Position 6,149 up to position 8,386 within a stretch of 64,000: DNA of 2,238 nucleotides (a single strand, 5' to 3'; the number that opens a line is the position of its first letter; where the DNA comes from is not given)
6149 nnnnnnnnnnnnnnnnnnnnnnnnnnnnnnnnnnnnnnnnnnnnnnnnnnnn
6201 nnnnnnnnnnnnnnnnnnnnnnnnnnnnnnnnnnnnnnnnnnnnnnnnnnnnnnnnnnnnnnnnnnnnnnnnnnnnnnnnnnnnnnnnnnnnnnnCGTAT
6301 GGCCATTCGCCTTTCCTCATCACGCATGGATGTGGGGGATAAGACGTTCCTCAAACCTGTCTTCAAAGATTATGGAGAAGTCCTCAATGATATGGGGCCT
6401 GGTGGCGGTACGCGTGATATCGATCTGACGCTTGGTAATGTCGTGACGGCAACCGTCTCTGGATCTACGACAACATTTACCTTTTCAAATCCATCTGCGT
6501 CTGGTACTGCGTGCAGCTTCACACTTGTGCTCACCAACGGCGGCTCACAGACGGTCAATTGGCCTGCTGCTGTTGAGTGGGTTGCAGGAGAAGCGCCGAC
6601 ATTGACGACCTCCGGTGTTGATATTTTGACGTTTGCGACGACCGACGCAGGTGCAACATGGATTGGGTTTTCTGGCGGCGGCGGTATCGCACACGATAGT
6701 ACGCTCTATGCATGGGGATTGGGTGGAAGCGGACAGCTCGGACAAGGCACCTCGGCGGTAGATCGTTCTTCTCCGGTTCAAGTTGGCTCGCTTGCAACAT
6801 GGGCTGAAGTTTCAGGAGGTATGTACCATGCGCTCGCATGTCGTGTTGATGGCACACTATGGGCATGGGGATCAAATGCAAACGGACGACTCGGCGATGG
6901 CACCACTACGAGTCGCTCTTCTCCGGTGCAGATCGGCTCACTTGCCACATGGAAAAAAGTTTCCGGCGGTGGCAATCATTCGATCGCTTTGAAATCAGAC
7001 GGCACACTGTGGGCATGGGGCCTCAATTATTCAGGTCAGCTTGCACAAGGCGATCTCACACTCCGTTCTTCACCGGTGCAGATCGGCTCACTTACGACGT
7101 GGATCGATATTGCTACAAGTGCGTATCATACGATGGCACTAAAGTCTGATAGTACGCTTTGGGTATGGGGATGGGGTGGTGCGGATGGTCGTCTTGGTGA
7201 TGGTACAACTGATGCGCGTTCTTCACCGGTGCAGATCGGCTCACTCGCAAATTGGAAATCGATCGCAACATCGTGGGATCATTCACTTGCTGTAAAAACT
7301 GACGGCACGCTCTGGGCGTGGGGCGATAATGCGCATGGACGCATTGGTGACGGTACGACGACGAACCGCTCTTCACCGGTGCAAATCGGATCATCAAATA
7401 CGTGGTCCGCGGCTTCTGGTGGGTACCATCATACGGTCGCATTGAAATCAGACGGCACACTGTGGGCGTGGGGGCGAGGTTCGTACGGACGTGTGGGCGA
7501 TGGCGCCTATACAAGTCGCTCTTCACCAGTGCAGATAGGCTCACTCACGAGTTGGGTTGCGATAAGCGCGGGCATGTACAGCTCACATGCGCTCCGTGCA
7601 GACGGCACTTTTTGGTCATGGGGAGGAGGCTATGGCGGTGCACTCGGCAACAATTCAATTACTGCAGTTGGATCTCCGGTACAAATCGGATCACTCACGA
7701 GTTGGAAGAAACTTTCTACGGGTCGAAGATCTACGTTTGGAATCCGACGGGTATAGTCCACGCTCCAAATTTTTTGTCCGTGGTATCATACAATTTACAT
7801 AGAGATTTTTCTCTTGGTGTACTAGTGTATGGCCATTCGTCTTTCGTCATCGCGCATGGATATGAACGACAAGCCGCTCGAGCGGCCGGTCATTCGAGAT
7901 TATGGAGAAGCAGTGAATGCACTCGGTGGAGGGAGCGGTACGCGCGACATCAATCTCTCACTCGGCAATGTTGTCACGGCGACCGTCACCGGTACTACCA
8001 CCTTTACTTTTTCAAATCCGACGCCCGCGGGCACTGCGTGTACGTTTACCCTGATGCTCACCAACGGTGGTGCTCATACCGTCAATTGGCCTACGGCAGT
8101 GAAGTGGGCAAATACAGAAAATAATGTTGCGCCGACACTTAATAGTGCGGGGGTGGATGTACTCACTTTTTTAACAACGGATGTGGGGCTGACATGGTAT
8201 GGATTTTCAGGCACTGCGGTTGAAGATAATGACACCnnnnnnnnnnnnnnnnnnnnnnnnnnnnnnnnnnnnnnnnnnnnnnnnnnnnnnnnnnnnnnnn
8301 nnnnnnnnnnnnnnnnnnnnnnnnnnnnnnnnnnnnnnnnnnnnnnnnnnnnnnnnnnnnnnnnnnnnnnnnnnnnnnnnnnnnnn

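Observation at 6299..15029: Expansion of four RCC1-repeat (beta-propeller) paralogues enclosing a glycosylation and sulfation gene cluster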

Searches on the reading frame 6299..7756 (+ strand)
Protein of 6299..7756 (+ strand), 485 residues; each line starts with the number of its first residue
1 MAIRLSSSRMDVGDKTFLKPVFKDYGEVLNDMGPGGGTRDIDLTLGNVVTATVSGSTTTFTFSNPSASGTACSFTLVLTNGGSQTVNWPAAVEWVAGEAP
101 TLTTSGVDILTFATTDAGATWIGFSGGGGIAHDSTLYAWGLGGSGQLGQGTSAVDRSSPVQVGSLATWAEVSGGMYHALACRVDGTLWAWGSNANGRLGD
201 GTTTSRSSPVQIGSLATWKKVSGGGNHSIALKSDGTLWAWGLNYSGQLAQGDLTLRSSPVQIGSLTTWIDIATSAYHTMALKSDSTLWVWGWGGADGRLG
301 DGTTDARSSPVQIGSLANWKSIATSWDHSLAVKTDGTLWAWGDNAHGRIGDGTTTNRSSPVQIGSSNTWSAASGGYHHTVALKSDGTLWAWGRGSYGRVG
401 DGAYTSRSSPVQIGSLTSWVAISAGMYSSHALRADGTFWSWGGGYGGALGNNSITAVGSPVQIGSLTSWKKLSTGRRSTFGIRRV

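Call 4: search_protein_families(library=pfam, proteins=[window:6299-7756:+], max_evalue=0.01)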
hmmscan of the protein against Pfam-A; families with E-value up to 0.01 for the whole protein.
window:6299-7756:+ (485 aa): 4 families
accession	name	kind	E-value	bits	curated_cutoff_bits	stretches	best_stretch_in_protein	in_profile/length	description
PF25390.1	WD40_RLD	-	5.8e-82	276.3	150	2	257-476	130-358/363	RCC1-like domain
PF00415.24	RCC1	-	4.9e-70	232.4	21.7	7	184-231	1-50/50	Regulator of chromosome condensation (RCC1) repeat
PF13540.12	RCC1_2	-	2.2e-42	142.2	22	5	219-247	2-30/30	Regulator of chromosome condensation (RCC1) repeat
PF25384.1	Alsin_RLD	-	5.3e-10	39.6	100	1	184-262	241-317/405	Alsin RCC1-like domain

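Call 21: find_homologous_proteins(query=window:6299-7756:+, max_evalue=1e-10)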
Query window:6299-7756:+ (485 aa): 7940 proteins with E <= 1e-10 among 8000 candidates; the best 120 are listed.
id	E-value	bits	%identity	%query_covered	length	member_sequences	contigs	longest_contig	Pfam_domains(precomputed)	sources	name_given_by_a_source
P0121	8.2e-285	963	47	74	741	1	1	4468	PF00415.25,PF13540.13,PF25384.2,PF25390.2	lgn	-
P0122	2.0e-267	906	43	73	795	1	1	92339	PF00415.25,PF13540.13,PF25384.2,PF25390.2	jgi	jgi:alpha-tubulin suppressor-like RCC1 family protein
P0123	9.8e-255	864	44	68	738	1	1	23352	PF00415.25,PF13540.13,PF25384.2,PF25390.2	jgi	-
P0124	8.0e-252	854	48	73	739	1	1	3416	PF00415.25,PF13540.13,PF25384.2,PF25390.2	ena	-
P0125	2.2e-251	853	47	73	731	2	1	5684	PF00415.25,PF13540.13,PF25384.2,PF25390.2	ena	-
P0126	8.2e-248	841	44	73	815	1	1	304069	PF27112.1,PF00415.25,PF13540.13,PF25384.2,PF25390.2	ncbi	-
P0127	4.5e-245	832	46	72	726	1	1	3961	PF00415.25,PF13540.13,PF25384.2,PF25390.2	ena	-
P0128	8.0e-243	825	46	73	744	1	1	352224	PF00415.25,PF13540.13,PF25384.2,PF25390.2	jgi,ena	jgi:alpha-tubulin suppressor-like RCC1 family protein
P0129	1.7e-241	820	42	92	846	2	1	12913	PF00415.25,PF13540.13,PF25384.2,PF25390.2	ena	-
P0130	1.4e-237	807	48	72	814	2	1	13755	PF00415.25,PF13540.13,PF25384.2,PF25390.2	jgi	jgi:alpha-tubulin suppressor-like RCC1 family protein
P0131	2.2e-230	784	42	73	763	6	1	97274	PF00415.25,PF13540.13,PF25384.2,PF25390.2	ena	-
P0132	2.2e-230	784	45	72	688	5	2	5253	PF00415.25,PF13540.13,PF25384.2,PF25390.2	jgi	jgi:alpha-tubulin suppressor-like RCC1 family protein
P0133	7.8e-228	775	46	67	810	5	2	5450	PF00415.25,PF13540.13,PF25384.2,PF25390.2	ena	-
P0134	1.5e-227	774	47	73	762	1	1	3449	PF00415.25,PF13540.13,PF25384.2,PF25390.2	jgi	jgi:alpha-tubulin suppressor-like RCC1 family protein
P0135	6.3e-225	766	48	73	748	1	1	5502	PF00415.25,PF13540.13,PF25384.2,PF25390.2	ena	-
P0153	2.0e-205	701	46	99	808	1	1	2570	PF00415.25,PF26209.2,PF13540.13,PF25384.2,PF25390.2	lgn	-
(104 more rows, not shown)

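Call 23: search_dna_similar(query=window:6299-7756:+, collection=phages, mode=protein, max_evalue=0.00001, max_rows=25)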
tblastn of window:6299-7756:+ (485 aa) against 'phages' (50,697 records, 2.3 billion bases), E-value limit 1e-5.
Records with a match: 51; places in all: 112; records where one place covers at least 80% of the query: 0.
Best place of each record, by identity: <60% 51.
By first word of the organism name: Escherichia 20; Clostridioides 4; Bacteriophage 4; Salmonella 4; Synechococcus 3; Brevibacillus 3; Aphanizomenon 2; Pseudomonas 2; Clostridium 2; Bacillus 2; and 5 more.
By host as written in the record: - 4; Salmonella enterica subsp. enterica serovar Typhimurium 4; Brevibacillus laterosporus 3; Clostridioides difficile 3; Escherichia coli 3; Synechococcus sp. KCZYC6 2; Pseudomonas protegens Pf-5 2; Clostridium difficile 2; and 24 more.
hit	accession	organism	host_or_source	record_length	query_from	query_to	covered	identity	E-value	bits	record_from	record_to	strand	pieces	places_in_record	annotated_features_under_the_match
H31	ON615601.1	Synechococcus phage BUCT-ZZ01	Synechococcus elongatus PCC 7942 = ...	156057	130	483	73%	44.6%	9e-61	221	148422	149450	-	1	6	BNR repeat domain protein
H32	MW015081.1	Synechococcus phage S-SRM01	Synechococcus sp. KCZYC6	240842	152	485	69%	39.7%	2e-53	199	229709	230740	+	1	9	hypothetical protein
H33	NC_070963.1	Synechococcus phage S-SRM01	Synechococcus sp. KCZYC6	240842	152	485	69%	39.7%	2e-53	199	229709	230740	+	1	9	regulator of chromosome condensation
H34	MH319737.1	Marine virus AG-345-E08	single cell amplified by WGA-X; seawater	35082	157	480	67%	39.7%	2e-37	152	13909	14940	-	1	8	record has no annotation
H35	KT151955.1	Brevibacillus phage Jenst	Brevibacillus laterosporus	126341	112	472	74%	25.5%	7e-14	81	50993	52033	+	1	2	putative regulator of chromosome condenstation family protein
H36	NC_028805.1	Brevibacillus phage Jenst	Brevibacillus laterosporus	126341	112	472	74%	25.5%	7e-14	81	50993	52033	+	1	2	regulator of chromosome condensation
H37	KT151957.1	Brevibacillus phage SecTim467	Brevibacillus laterosporus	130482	112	472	74%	25.5%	7e-14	81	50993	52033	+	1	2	putative regulator of chromosome condensation family protein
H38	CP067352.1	Clostridioides phage ES-S-0173-01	Clostridioides sp. ES-S-0173-01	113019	164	439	57%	29.5%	2e-27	122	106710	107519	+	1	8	record has no annotation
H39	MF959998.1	Marinobacter phage PS6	Marinobacter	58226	152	441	60%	27.7%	7e-10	68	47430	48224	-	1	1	regulator of chromosome condensation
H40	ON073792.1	Aphanizomenon phage Yong-DA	Aphanizomenon flos-aquae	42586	179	441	54%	29.4%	6e-12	140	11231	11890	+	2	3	dockerin domain-containing protein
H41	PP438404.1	Aphanizomenon phage Afl-JY11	Aphanizomenon flos-aquae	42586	179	441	54%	29.4%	6e-12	140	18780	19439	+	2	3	hypothetical protein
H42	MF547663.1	Clostridioides phage LIBA2945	Clostridioides difficile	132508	161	435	57%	26.8%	1e-12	76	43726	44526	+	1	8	RCC1 domain-containing protein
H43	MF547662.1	Clostridioides phage LIBA6276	Clostridioides difficile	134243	161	435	57%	26.8%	1e-12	76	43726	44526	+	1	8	RCC1 domain-containing protein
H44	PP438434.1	Planktothrix phage Pag-JY44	Planktothrix agardhii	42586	151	434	59%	25.9%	2e-9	67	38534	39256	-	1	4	hypothetical protein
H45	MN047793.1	Xanthomonas phage Xoo-sp13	Xanthomonas oryzae pv. oryzae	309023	171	438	55%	27.3%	6e-9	65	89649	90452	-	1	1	hypothetical protein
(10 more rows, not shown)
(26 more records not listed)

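Call 24: find_encoding_contigs(protein=P0129, flank=10000, max_places=3)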
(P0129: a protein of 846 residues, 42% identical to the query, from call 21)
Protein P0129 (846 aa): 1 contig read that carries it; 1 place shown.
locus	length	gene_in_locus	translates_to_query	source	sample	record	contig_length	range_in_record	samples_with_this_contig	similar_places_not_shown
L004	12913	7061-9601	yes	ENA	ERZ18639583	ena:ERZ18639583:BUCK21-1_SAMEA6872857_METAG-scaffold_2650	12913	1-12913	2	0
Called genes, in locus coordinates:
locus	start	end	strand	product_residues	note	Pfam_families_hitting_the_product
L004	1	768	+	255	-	?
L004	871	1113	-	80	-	PF21748:UPF0150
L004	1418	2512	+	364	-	PF05496:RuvB_N, PF06068:TIP49 (faint), PF07728:AAA_5, PF00004:AAA, PF17864:AAA_lid_4, PF05491:WHD_RuvB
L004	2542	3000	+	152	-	-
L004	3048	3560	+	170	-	PF02075:RuvC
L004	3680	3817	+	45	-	-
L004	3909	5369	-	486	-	-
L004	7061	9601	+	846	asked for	PF25390:WD40_RLD, PF25384:Alsin_RLD, PF00415:RCC1, PF25390:WD40_RLD, PF00415:RCC1, PF00415:RCC1, PF25390:WD40_RLD, PF00415:RCC1, +15 more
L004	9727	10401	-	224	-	PF01797:Y1_Tnp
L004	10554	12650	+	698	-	PF00912:Transgly, PF00905:Transpeptidase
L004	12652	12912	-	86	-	?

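Call 26: get_annotated_region(hit=H32, flank=9000)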
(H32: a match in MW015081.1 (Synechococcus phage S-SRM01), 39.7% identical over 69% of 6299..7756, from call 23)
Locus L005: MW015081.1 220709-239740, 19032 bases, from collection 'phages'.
description: Synechococcus phage S-SRM01, complete genome.
organism: Synechococcus phage S-SRM01 (NCBI taxid 2781608)
taxonomy: Viruses; Duplodnaviria; Heunggongvirae; Uroviricota; Caudoviricetes; Kyanoviridae; Serangoonvirus; Serangoonvirus essarone
host: Synechococcus sp. KCZYC6; source: Serangoon Reservoir; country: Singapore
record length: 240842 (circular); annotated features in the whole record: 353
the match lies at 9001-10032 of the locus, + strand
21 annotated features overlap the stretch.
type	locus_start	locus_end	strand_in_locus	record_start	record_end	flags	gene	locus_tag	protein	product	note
CDS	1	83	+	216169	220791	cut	-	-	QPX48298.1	hypothetical protein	-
CDS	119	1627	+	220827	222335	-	-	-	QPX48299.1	putative tail fiber protein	-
CDS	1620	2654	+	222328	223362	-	-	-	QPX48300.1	hypothetical protein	-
CDS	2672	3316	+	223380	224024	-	-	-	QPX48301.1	hypothetical protein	-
CDS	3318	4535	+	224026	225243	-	-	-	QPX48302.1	hypothetical protein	-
CDS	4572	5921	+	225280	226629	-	-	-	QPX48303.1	tetratricopeptide repeat protein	-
CDS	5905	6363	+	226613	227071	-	-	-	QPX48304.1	hypothetical protein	-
CDS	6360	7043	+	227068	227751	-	-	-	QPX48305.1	hypothetical protein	-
CDS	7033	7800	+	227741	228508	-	-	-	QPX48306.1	hypothetical protein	-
CDS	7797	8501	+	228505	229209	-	-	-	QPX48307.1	hypothetical protein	-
CDS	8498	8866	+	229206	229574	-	-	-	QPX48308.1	hypothetical protein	-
CDS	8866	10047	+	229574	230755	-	-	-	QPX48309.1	hypothetical protein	-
CDS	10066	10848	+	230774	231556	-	-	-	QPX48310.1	sulfotransferase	-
CDS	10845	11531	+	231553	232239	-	-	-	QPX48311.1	hypothetical protein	-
CDS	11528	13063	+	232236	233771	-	-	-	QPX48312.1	glycosyltransferase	-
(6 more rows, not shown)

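Call 34: search_protein_families(library=ncbifam, proteins=[window:6299-7756:+], max_evalue=0.01)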
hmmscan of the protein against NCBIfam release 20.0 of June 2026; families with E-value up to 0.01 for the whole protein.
window:6299-7756:+ (485 aa): 0 families

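Call 81: list_cluster_members(proteins=[P0241, window:6299-7756:+, window:16177-17202:+])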
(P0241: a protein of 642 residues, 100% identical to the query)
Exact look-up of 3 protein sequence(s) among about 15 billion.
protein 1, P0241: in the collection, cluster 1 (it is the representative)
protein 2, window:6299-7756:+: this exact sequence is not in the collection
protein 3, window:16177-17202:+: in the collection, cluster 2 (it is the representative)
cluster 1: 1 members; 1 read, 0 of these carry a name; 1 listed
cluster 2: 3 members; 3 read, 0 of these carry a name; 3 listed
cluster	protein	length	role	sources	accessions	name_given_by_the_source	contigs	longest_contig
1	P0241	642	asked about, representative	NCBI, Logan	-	-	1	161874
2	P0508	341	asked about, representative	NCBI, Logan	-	-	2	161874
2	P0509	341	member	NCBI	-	-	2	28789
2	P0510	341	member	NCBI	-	-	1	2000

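Call 83: search_protein_families(library=padloc, proteins=[window:6299-7756:+], max_evalue=0.001)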
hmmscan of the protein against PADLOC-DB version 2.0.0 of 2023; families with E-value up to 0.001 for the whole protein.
window:6299-7756:+ (485 aa): 0 families

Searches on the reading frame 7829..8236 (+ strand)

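Call 7: search_protein_families(library=phrogs, proteins=[window:7829-8236:+], max_evalue=0.1)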
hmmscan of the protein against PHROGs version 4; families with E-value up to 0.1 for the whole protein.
window:7829-8236:+ (136 aa): 8 families
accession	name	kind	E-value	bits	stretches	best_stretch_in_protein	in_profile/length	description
phrog_9017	-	tail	2.6e-14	54.8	1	30-128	54-154/159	tail fiber protein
phrog_7760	-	tail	2.2e-13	51.6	1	32-126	120-216/223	tail fiber protein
phrog_24774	-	unknown function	6.2e-12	46.9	1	46-127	168-251/258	-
phrog_19200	-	head and packaging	5.6e-09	36.7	1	36-129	174-265/268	virion structural protein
phrog_22179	-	tail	4.9e-08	33.8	1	54-129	165-240/244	tail fiber protein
phrog_27998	-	tail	2.9e-05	24.8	1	61-127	136-201/207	tail fiber protein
phrog_32568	-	tail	5.2e-05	24.1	1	56-125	101-170/177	tail fiber protein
phrog_3904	-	tail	0.034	13.4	1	38-103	999-1060/1086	tail fiber protein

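Call 8: search_protein_families(library=pfam, proteins=[window:7829-8236:+], max_evalue=1)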
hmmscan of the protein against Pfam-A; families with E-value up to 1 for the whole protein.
window:7829-8236:+ (136 aa): 0 families
